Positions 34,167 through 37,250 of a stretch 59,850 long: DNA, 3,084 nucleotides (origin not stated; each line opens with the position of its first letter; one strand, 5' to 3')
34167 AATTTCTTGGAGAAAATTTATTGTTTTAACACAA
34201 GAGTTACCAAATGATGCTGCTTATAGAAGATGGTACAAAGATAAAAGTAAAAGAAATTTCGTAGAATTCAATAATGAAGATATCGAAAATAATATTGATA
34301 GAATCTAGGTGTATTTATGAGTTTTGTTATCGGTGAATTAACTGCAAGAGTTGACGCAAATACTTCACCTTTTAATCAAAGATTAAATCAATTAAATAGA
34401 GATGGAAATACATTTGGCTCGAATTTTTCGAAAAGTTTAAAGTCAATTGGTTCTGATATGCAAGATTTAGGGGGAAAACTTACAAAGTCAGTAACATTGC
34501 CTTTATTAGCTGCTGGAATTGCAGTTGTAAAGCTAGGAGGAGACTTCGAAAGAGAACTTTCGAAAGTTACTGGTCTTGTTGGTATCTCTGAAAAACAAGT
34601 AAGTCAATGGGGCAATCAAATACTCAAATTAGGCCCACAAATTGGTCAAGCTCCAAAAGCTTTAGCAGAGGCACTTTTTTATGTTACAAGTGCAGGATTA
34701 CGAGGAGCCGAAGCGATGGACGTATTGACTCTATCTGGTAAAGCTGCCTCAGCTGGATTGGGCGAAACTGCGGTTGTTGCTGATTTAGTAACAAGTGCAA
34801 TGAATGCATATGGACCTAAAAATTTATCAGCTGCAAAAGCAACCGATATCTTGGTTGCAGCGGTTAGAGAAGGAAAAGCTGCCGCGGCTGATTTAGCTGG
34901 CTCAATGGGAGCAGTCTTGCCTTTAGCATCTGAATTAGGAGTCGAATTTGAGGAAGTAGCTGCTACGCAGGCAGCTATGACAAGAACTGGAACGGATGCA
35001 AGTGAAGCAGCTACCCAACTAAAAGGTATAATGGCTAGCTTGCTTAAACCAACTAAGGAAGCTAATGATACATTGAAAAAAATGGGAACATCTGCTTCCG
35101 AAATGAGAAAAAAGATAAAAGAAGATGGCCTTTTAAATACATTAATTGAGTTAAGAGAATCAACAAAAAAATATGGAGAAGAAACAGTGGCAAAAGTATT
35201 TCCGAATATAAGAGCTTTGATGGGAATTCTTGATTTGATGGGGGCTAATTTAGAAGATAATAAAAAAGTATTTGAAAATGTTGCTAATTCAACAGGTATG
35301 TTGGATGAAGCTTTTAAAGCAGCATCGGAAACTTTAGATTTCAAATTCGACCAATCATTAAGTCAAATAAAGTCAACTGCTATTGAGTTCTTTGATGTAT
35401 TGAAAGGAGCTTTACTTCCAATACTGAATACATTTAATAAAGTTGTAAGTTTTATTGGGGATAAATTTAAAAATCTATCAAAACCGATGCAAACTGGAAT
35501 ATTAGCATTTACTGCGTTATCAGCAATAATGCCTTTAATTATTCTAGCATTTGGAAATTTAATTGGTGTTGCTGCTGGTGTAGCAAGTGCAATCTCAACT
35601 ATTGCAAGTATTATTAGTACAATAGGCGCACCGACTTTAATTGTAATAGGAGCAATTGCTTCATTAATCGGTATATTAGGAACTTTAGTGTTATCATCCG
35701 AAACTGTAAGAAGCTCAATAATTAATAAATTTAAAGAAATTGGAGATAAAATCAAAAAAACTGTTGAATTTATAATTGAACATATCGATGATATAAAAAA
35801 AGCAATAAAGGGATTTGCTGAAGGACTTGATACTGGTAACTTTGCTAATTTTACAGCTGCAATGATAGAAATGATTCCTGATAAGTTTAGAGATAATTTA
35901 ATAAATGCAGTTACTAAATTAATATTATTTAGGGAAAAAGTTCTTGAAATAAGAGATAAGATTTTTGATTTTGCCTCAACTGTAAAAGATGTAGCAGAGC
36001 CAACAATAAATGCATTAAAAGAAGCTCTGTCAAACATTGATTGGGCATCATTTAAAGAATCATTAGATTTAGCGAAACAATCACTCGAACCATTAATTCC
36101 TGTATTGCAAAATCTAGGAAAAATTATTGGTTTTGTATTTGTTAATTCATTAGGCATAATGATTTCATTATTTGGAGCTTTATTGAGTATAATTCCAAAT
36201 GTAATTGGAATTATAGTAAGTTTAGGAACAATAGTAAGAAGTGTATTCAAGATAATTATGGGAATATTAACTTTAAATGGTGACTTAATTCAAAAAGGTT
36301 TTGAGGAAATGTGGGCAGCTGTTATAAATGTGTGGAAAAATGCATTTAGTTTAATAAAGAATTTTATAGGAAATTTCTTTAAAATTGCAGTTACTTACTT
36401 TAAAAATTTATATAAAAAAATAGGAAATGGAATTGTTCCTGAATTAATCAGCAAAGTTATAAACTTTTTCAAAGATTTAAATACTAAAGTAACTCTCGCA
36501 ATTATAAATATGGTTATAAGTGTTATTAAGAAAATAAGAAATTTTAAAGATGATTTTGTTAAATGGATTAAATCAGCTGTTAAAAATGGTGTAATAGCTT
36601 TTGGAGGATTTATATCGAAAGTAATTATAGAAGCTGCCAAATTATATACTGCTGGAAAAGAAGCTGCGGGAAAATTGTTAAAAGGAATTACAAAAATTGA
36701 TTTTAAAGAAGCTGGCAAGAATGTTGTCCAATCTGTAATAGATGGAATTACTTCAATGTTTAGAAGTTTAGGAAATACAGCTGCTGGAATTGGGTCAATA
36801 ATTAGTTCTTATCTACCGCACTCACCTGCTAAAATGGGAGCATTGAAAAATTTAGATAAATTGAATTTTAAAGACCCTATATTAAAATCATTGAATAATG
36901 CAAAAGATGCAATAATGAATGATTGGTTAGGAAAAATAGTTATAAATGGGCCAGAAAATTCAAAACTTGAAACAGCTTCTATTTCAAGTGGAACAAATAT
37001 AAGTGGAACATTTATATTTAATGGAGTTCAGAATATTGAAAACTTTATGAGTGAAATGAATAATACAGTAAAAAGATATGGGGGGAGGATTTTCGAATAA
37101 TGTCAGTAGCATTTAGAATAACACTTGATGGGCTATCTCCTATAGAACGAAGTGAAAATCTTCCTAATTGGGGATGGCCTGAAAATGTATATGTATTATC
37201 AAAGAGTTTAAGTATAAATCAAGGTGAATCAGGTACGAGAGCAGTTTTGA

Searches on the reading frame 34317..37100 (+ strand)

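Call 6: search_protein_families(library=phrogs, proteins=[window:34317-37100:+], max_evalue=0.001)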
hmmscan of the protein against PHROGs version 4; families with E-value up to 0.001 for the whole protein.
window:34317-37100:+ (927 aa): 29 families (the best 25 are shown)
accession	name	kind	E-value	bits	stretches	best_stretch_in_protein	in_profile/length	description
phrog_1533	-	tail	1.5e-69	235.9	1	17-454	196-644/1688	tail length tape measure protein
phrog_991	-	tail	7.8e-69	233.6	1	34-552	249-795/1966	tail length tape measure protein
phrog_1272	-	tail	6.1e-58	197.6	1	17-876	192-1096/1606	tail length tape measure protein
phrog_58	-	tail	3.9e-57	195.5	1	14-918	183-1040/1544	tail length tape measure protein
phrog_4704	-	tail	6.8e-48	164.7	1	20-433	162-573/625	tail length tape measure protein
phrog_28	-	tail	1.9e-37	130.4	1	21-594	214-720/1228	tail length tape measure protein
phrog_5493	-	tail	2.5e-34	119.8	2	9-332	6-329/1102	tail length tape measure protein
phrog_167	-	tail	4.5e-32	111.8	1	21-822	225-959/1555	tail length tape measure protein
phrog_1293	-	tail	9.6e-31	107.5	1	35-438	143-557/1424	tail length tape measure protein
phrog_23013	-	tail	2.1e-27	96.3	1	45-530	107-595/1379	tail length tape measure protein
phrog_36688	-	tail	1.6e-25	89.9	1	40-833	41-832/1600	tail length tape measure protein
phrog_9696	-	tail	1.2e-23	83.9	1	39-426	48-418/1415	tail length tape measure protein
phrog_5218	-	unknown function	1.2e-21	77.6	1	35-494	190-702/1599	-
phrog_14441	-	tail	2.2e-20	74.4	1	10-234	22-238/241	tail length tape measure protein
phrog_5448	-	tail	2e-17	62.5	2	163-446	390-676/3103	tail length tape measure protein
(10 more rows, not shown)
